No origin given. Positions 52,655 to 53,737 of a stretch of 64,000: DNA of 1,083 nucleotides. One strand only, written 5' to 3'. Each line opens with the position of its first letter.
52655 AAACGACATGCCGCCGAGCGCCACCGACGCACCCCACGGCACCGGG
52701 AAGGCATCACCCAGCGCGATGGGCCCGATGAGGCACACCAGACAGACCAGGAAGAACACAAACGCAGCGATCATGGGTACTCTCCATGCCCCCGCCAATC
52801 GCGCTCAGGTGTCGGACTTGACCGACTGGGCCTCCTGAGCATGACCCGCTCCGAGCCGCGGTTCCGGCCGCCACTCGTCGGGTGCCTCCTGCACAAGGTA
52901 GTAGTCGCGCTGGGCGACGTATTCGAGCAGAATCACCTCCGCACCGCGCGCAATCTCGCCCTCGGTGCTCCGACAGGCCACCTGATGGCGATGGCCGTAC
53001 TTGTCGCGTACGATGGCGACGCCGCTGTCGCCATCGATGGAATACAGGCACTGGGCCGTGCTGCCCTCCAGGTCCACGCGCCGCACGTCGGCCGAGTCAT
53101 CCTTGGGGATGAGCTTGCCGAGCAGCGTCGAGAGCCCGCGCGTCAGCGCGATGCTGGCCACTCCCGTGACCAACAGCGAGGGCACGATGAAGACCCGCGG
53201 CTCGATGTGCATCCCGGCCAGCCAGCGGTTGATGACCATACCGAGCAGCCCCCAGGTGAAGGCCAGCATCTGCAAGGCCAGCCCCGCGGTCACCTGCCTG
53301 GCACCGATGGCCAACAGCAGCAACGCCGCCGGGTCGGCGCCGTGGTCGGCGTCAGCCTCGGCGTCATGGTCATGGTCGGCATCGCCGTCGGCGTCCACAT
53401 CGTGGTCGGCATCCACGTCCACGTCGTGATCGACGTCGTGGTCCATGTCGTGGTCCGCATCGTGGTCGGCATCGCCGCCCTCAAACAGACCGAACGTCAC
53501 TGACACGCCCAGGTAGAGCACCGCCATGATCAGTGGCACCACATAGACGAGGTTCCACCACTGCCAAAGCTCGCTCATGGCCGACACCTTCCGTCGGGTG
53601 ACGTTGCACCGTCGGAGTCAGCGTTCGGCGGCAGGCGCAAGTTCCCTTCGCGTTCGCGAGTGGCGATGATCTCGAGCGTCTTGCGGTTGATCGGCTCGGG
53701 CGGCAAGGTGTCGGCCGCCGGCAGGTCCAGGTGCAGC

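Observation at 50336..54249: Flotillin / NfeD(YqiJ)-like / short SPFH operon terminating in a K+-channel-like gene with a GYAD filter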

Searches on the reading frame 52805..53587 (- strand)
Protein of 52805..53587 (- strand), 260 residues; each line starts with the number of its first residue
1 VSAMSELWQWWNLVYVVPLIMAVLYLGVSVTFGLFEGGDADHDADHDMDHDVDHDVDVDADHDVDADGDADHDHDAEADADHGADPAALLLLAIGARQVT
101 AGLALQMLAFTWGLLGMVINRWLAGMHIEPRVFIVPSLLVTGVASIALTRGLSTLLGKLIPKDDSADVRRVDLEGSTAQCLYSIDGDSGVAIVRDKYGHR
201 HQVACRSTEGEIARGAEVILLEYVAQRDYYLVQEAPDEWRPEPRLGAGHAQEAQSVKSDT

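Call 3: search_protein_families(library=pfam, proteins=[window:52805-53587:-], max_evalue=0.01)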
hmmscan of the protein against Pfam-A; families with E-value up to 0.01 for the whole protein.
window:52805-53587:- (260 aa): 1 family
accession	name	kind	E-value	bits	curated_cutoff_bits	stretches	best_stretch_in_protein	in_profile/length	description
PF22807.2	TrAA12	-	0.00077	18.3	30.9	1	38-108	389-458/463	TrAA12-like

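Call 4: search_protein_families(library=ncbifam, proteins=[window:52805-53587:-], max_evalue=0.01)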
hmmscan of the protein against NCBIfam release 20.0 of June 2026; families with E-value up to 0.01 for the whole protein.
window:52805-53587:- (260 aa): 5 families
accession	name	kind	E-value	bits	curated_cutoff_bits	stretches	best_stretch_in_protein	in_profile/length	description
NF033598.2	elast_bind_EbpS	equivalog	0.0016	17.4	300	1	16-80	308-371/498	elastin-binding protein EbpS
NF033827.1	CDF_efflux_DmeF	equivalog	0.0022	17.4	250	1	7-125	111-228/309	CDF family Co(II)/Ni(II) efflux transporter DmeF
NF052429.1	LpqS_Mycobact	equivalog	0.0026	18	35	1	15-106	3-94/126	putative copper homeostasis (lipo)protein LpqS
NF000535.3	MSCRAMM_SdrC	exception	0.0031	15.6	1700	1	41-81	803-843/963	MSCRAMM family adhesin SdrC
NF012181.0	MSCRAMM_SdrD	exception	0.0033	14.9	2500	1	41-80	1239-1278/1379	MSCRAMM family adhesin SdrD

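Call 26: search_protein_families(library=padloc, proteins=[window:52805-53578:-], max_evalue=0.01)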
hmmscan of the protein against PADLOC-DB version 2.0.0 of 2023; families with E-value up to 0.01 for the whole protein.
window:52805-53578:- (257 aa): 0 families

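Call 50: find_homologous_proteins(query=window:52805-53578:-, max_evalue=0.001)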
Query window:52805-53578:- (257 aa): 191 proteins with E <= 0.001 among 4965 candidates; the best 120 are listed.
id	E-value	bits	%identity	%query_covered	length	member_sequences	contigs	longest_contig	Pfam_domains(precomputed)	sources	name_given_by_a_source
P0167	5.5e-167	572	100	100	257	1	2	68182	-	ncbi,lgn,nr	ncbi:MAG: DUF1449 family protein [Armatimonadetes bacterium]|nr:DUF1449 family protein [Armatimonado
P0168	4.2e-102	359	63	100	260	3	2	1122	-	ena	-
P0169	4.7e-82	293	58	100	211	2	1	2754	-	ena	-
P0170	4.5e-73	264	52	97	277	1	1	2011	-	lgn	-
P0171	2.5e-56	209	40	92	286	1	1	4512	-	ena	-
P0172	7.5e-43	165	29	87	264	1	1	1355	PF21001.3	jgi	jgi:Protein of unknown function (DUF1449)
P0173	1.7e-41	160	29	91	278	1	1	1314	-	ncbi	-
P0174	7.8e-41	158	30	92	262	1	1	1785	PF21001.3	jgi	-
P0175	3.0e-40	156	36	88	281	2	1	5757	PF21001.3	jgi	jgi:membrane protein implicated in regulation of membrane protease activity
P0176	4.9e-40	156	33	88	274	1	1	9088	-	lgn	-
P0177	2.2e-39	153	35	90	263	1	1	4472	PF21001.3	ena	-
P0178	3.3e-38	150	33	89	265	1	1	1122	PF21001.3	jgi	jgi:hypothetical protein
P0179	5.9e-38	149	35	89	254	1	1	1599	PF21001.3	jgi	jgi:membrane protein implicated in regulation of membrane protease activity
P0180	1.3e-37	148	33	87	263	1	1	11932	PF21001.3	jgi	jgi:hypothetical protein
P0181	1.3e-37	148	29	86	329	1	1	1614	-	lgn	-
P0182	1.9e-37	147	32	69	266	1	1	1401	PF21001.3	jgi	jgi:hypothetical protein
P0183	4.9e-37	146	33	91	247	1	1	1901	PF21001.3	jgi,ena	-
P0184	1.0e-35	141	35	93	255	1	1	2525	PF21001.3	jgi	jgi:hypothetical protein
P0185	1.9e-35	140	31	88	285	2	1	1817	PF21001.3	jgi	-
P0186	2.5e-35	140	37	83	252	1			PF21001.3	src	-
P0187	6.6e-35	139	40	87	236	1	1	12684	PF21001.3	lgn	-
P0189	2.4e-34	137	31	93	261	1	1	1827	PF21001.3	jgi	-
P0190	2.6e-34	137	31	91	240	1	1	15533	PF21001.3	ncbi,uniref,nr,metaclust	ncbi:MAG: hypothetical protein A2Y67_02695 [Candidatus Buchananbacteria bacterium RBG_13_39_9]|unire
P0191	1.6e-33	134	33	90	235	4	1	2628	PF21001.3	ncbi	-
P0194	2.3e-33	134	37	90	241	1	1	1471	PF21001.3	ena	-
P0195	2.4e-33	134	36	89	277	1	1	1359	PF21001.3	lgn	-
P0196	3.5e-33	133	30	88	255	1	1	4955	PF21001.3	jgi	-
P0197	5.5e-33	132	32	87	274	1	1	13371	PF21001.3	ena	-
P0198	6.4e-33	132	33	89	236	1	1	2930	PF21001.3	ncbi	-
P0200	2.3e-32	130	36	98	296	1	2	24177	PF21001.3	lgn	-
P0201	2.6e-32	130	32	86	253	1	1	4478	PF21001.3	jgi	jgi:hypothetical protein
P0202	2.7e-32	130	30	93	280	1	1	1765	PF21001.3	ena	-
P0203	1.9e-31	127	29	90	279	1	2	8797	PF21001.3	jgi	jgi:ABC-type nickel/cobalt efflux system permease component RcnA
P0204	2.2e-31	127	38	89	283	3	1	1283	PF21001.3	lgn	-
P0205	3.2e-31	127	29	91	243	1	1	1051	PF21001.3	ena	-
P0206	4.3e-31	126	38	88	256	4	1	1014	PF21001.3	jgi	jgi:membrane protein implicated in regulation of membrane protease activity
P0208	5.8e-31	126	31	72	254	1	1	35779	PF21001.3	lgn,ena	-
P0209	2.6e-30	124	32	89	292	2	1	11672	PF21001.3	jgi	-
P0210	5.0e-30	123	35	95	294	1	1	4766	PF21001.3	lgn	-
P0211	8.6e-30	122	31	89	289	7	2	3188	PF21001.3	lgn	-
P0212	2.0e-29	121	34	89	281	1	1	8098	PF21001.3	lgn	-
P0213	2.8e-29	120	32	90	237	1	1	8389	PF21001.3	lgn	-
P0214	3.3e-29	120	35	95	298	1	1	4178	PF21001.3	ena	-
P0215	4.5e-29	120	32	98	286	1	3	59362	PF21001.3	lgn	-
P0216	9.5e-29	119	32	89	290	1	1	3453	PF21001.3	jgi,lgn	jgi:membrane protein implicated in regulation of membrane protease activity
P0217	1.4e-28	118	30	94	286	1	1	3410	PF21001.3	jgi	jgi:membrane protein implicated in regulation of membrane protease activity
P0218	1.8e-28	118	35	89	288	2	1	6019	PF21001.3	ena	-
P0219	2.0e-28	118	30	96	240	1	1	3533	PF21001.3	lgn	-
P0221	4.5e-28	116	35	91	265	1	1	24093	PF21001.3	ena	-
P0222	5.7e-28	116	28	86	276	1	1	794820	PF21001.3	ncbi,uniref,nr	ncbi:OB-fold-containig protein [Polyangium sp. 6x1]|uniref:OB-fold-containig protein n=1 Tax=Polyang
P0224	1.0e-27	115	34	88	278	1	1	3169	PF21001.3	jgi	jgi:hypothetical protein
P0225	1.8e-27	114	30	91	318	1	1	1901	PF21001.3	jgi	jgi:hypothetical protein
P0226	2.7e-27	114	32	89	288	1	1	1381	PF21001.3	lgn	-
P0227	3.8e-27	113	30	90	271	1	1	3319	PF21001.3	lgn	-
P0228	6.5e-27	113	34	94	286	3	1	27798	PF21001.3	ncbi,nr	ncbi:MAG TPA: DUF1449 family protein [Polyangium sp.]|nr:DUF1449 family protein [Polyangium sp.]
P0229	7.4e-27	112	30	86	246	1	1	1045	PF21001.3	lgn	-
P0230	1.5e-26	111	32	83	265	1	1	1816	PF21001.3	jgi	jgi:hypothetical protein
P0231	1.5e-26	111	30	98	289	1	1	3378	PF21001.3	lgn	-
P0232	4.0e-26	110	35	66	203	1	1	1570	PF21001.3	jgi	jgi:hypothetical protein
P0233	4.7e-26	110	32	89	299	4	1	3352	PF21001.3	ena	-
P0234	5.6e-26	109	29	89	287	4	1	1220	PF21001.3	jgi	jgi:membrane protein implicated in regulation of membrane protease activity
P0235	5.9e-26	109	30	60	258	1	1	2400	PF21001.3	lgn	-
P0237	8.7e-26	109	32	98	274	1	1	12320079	PF21001.3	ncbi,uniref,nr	ncbi:OB-fold-containig protein [Polyangium aurulentum]|uniref:OB-fold-containig protein n=1 Tax=Poly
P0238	1.6e-25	108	33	89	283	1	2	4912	PF21001.3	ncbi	-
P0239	2.0e-25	108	30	97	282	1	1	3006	PF21001.3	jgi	jgi:membrane protein implicated in regulation of membrane protease activity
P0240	2.0e-25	108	31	89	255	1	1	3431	PF21001.3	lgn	-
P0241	8.7e-25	106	29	68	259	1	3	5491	PF21001.3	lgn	-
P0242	1.6e-24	105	35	96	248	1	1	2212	PF21001.3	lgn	-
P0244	6.2e-24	103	31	68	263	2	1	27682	PF21001.3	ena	-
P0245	7.1e-24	103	31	85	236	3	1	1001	PF21001.3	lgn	-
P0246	7.8e-24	102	-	-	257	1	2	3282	PF21001.3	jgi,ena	jgi:membrane protein implicated in regulation of membrane protease activity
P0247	1.2e-23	102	29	95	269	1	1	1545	PF21001.3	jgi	jgi:membrane protein implicated in regulation of membrane protease activity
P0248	3.9e-23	100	27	75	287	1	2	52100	PF21001.3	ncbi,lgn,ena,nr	ncbi:MAG: DUF1449 family protein [Phycisphaerae bacterium]|nr:DUF1449 family protein [Phycisphaerae 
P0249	4.4e-23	100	34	96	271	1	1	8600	PF21001.3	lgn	-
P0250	5.4e-23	100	29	56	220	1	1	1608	PF21001.3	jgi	jgi:hypothetical protein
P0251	2.3e-22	98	26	73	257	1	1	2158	PF21001.3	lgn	-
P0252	2.8e-22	97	32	89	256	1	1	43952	PF21001.3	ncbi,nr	ncbi:MAG: DUF1449 family protein [Phycisphaerae bacterium]|nr:DUF1449 family protein [Phycisphaerae 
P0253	2.9e-22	97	30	91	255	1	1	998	PF21001.3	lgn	-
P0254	3.7e-22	97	34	45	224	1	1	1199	PF21001.3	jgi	jgi:hypothetical protein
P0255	4.3e-22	97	33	89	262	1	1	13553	PF21001.3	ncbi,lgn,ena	-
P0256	7.8e-22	96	28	87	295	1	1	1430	PF21001.3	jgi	jgi:Protein of unknown function (DUF1449)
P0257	8.0e-22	96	39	48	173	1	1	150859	PF21001.3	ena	-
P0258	3.1e-21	94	35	63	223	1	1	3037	PF21001.3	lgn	-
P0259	3.5e-21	94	32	89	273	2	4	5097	PF21001.3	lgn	-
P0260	3.5e-21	94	31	86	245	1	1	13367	PF21001.3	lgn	-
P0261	5.9e-21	93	31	86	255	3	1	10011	PF21001.3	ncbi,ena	-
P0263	1.1e-20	92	30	89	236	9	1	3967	PF21001.3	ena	-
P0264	1.3e-20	92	31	89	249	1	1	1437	PF21001.3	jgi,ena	-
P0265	1.8e-20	91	29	88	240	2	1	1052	PF21001.3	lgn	-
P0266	2.9e-20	91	28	91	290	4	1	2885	PF21001.3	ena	-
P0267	3.2e-20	91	30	71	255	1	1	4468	PF21001.3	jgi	jgi:membrane protein implicated in regulation of membrane protease activity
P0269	3.0e-19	87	33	89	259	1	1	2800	PF21001.3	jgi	jgi:membrane protein implicated in regulation of membrane protease activity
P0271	7.3e-19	86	29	89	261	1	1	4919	PF21001.3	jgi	jgi:membrane protein implicated in regulation of membrane protease activity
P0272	2.8e-18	84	-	-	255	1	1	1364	PF21001.3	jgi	jgi:hypothetical protein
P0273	8.0e-18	83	31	86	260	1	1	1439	PF21001.3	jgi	-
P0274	1.0e-17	82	31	94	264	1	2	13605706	PF21001.3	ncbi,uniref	ncbi:YqiJ family protein [Pendulispora rubella]|uniref:YqiJ family protein n=1 Tax=Pendulispora rube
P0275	1.6e-17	82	27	64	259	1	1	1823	PF21001.3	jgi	jgi:hypothetical protein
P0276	2.1e-17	81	27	64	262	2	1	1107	PF21001.3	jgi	jgi:hypothetical protein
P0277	2.6e-17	81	27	65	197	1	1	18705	PF21001.3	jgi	jgi:hypothetical protein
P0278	4.7e-17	80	30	68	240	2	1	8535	PF21001.3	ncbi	-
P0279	7.5e-17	80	32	77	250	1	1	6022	PF21001.3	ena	-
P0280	1.0e-16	79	31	90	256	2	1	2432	PF21001.3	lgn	-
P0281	1.7e-16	78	26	86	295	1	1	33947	PF21001.3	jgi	jgi:hypothetical protein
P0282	2.1e-16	78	30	89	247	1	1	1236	PF21001.3,PF07690.22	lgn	-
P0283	2.7e-16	78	30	85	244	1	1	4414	PF21001.3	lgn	-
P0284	3.7e-16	77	27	64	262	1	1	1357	PF21001.3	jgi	jgi:hypothetical protein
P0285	5.0e-16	77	31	68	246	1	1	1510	PF21001.3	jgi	jgi:hypothetical protein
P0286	6.4e-16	77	29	68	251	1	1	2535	PF21001.3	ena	-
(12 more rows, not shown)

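Call 52: find_encoding_contigs(protein=P0169, flank=5000, max_places=2)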
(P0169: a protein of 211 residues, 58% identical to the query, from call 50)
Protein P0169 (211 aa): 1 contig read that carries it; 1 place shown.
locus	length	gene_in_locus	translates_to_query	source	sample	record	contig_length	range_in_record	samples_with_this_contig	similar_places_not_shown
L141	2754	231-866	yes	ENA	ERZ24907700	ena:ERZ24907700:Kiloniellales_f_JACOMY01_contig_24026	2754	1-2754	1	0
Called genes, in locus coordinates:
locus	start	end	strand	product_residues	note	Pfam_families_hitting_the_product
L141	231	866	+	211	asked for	-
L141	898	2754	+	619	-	?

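Call 53: find_encoding_contigs(protein=P0171, flank=5000, max_places=2)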
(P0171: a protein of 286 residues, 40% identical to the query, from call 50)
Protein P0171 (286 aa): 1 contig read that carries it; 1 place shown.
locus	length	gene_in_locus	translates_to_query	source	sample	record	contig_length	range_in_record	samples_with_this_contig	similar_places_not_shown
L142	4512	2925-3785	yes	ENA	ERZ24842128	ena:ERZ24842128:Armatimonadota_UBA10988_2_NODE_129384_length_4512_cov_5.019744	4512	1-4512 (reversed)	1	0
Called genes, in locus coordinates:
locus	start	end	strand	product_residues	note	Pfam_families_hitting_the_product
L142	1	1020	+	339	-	?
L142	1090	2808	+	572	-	PF13620:CarboxypepD_reg (weak)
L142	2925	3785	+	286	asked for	-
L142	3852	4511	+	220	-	?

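Call 69: predict_structure(alignment_id=A3)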
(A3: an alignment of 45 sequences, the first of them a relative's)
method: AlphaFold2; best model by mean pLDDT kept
length: 257 residues; sequences in the alignment: 45
mean_pLDDT: 81.0   pTM: 0.64
mean pLDDT of the five models: 81.0, 79.9, 79.7, 79.7, 79.4
residues with pLDDT >= 90: 146; 70-90: 37; 50-70: 37; < 50: 37
segments of 3 or more residues with pLDDT < 50: 35-45, 47-49, 51-55, 65-69, 71-73, 254-257
pLDDT, mean of each block of 10 residues (from residue 1): 91 97 91 52 46 49 46 55 89 89 96 96 90 96 96 82 78 96 97 90 97 97 97 84 53 47
secondary structure, 60 per line:
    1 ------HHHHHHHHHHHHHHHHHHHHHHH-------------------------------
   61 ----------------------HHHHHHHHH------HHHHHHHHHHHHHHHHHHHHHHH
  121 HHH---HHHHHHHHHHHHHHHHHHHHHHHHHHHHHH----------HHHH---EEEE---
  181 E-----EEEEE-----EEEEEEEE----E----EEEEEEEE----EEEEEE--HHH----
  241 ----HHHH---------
elements in order: H7-29 H83-91 H98-123 H127-156 H167-170 E174-177 E187-191 E197-204 E214-221 E226-231 H245-248

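Call 71: fold_search(model_id=the predicted structure, library=pdb)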
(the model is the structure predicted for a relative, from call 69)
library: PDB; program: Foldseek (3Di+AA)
matches with E <= 10: 599; with E <= 0.001: 2
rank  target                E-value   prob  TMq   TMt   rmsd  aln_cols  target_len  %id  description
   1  8z5g_AA               2.0e-04  1.00  0.21  0.35  13.5       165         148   15  Cryo-EM structure of E.coli SPFH-NfeD family protein complex QmcA-YbbJ (released 2024-08-21)
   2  3cp0                  8.9e-04  1.00  0.20  0.75   2.4        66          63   21  Crystal structure of the soluble domain of membrane protein implicated in regulation of membrane protease activity from  (released 2008-04-15)
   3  3wwv                  2.3e-03  1.00  0.21  0.80   1.5        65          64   18  C-terminal domain of stomatin operon partner protein 1510-C from Pyrococcus horikoshii (released 2014-10-01)
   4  7qxw_C                1.5e-02  0.75  0.17  0.12  14.0       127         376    9  Proteasome-ZFAND5 Complex Z+D state (released 2023-02-08)
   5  4nni_A                1.8e-02  0.92  0.18  0.26   5.2        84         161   13  Structural basis for targeting the ribosomal protein S1 of Mycobacterium tuberculosis by pyrazinamide (released 2014-12-24)
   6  7qxw_E                3.2e-02  0.84  0.16  0.12  10.4        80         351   18  Proteasome-ZFAND5 Complex Z+D state (released 2023-02-08)
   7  9pdi_B                3.2e-02  0.69  0.17  0.12  13.4       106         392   14  Nub1/Fat10-processing human 26S proteasome with Rpt2 at top of spiral staircase and partially unfolded Eos (AAA+ motor (released 2025-11-19)
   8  9e8g_E                3.6e-02  0.69  0.18  0.14  14.1       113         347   18  Nub1/Fat10-processing human 26S proteasome bound to Txnl1 with Rpt5 at top of spiral staircase (released 2024-12-04)
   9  9bv3_E                3.6e-02  0.63  0.16  0.12  13.0        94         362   15  M1B Midnolin-Proteasome (released 2025-06-11)
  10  9bui_C                3.8e-02  0.82  0.18  0.14  12.2       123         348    7  M1A Midnolin-Proteasome (with Ubl) (released 2025-06-11)
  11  5ln3_J                3.8e-02  0.69  0.17  0.12  12.3       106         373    8  The human 26S Proteasome at 6.8 Ang. (released 2017-03-22)
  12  9m2w_C                4.1e-02  0.72  0.18  0.13  13.0       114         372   10  The cryo-EM structure of 26S proteasome-Midnolin complex in the MD state (released 2025-09-10)
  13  2wg6_A                5.5e-02  0.47  0.15  0.35  12.2        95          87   20  Proteasome-Activating Nucleotidase (PAN) N-domain (57-134) from Archaeoglobus fulgidus fused to GCN4, P61A Mutant (released 2009-04-28)
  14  2wg5_A                5.8e-02  0.63  0.16  0.39  12.4        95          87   20  Proteasome-Activating Nucleotidase (PAN) N-domain (57-134) from Archaeoglobus fulgidus fused to GCN4 (released 2009-04-28)
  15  9nkj_C                6.6e-02  0.60  0.18  0.13  14.0       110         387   14  Structure of substrates-engaged MIDN-bound human 26S proteasome,ED-MIDN state (Composite map) (released 2025-05-07)
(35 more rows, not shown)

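Call 81: find_encoding_contigs(protein=P0237, flank=7000, max_places=2)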
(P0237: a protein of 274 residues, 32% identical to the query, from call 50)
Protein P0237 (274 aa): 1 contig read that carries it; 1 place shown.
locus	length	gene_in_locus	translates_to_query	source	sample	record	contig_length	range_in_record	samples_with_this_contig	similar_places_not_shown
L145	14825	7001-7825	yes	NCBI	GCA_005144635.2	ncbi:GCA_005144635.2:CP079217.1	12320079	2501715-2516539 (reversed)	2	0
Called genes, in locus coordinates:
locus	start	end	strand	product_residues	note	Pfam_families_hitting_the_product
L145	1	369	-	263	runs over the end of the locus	PF00378:ECH_1, PF16113:ECH_2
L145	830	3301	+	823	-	PF13191:AAA_16 (weak), PF05729:NACHT (faint), PF13401:AAA_22 (faint), PF14938:SNAP (faint), PF13424:TPR_12 (weak), PF13424:TPR_12, PF17874:TPR_MalT (weak), PF13424:TPR_12, +4 more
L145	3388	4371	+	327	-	PF01073:3Beta_HSD, PF01370:Epimerase, PF02719:Polysacc_synt_2, PF04321:RmlD_sub_bind, PF05368:NmrA, PF13460:NAD_binding_10, PF16363:GDP_Man_Dehyd, PF07993:NAD_binding_4, +1 more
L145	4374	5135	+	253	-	PF02544:Steroid_dh, PF06966:DUF1295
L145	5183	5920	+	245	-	PF13398:Peptidase_M50B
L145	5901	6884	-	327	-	PF04909:Amidohydro_2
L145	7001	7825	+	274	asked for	PF21001:YqiJ_N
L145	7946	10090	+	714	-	PF01145:Band_7, PF15975:Flot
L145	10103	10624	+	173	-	PF07885:Ion_trans_2 (weak)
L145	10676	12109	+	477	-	PF00890:FAD_binding_2 (faint), PF01266:DAO, PF01494:FAD_binding_3, PF07992:Pyr_redox_2 (faint), PF13450:NAD_binding_8 (weak)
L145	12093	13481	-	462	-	PF01029:NusB, PF01189:Methyltr_RsmB-F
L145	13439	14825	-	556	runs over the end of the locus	PF02163:Peptidase_M50, PF00595:PDZ, PF13180:PDZ_2, PF14685:PDZ_Tricorn (faint), PF17820:PDZ_6, PF21558:Pept_S41_N_bact (faint), PF17820:PDZ_6 (weak), PF13180:PDZ_2 (weak)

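Call 82: find_encoding_contigs(protein=P0274, flank=7000, max_places=2)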
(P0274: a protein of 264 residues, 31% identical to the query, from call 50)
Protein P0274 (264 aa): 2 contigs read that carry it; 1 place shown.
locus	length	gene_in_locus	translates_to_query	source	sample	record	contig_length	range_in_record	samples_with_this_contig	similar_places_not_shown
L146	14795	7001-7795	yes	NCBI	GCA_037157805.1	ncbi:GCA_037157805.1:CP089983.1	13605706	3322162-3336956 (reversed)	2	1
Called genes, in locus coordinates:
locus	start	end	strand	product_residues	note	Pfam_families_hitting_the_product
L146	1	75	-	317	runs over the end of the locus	PF09414:RNA_ligase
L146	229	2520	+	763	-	PF00069:Pkinase, PF07714:PK_Tyr_Ser-Thr, PF06293:Kdo (weak), PF16697:Yop-YscD_cpl, PF00498:FHA, PF00158:Sigma54_activat, PF14532:Sigma54_activ_2, PF25601:AAA_lid_14 (weak), +1 more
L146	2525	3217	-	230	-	PF02254:TrkA_N, PF02080:TrkA_C (weak)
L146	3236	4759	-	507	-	PF00999:Na_H_Exchanger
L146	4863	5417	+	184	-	PF01161:PBP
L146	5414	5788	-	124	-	PF09656:PGPGW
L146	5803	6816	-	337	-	PF08240:ADH_N, PF00107:ADH_zinc_N (weak)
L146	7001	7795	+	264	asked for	PF21001:YqiJ_N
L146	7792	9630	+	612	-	PF01145:Band_7, PF15975:Flot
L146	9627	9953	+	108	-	PF07885:Ion_trans_2 (weak)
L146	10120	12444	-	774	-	PF00069:Pkinase, PF07714:PK_Tyr_Ser-Thr, PF01636:APH (faint), PF03109:ABC1, PF14559:TPR_19 (faint)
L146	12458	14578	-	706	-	PF02922:CBM_48, PF00128:Alpha-amylase (weak)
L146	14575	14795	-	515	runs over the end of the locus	PF02446:Glyco_hydro_77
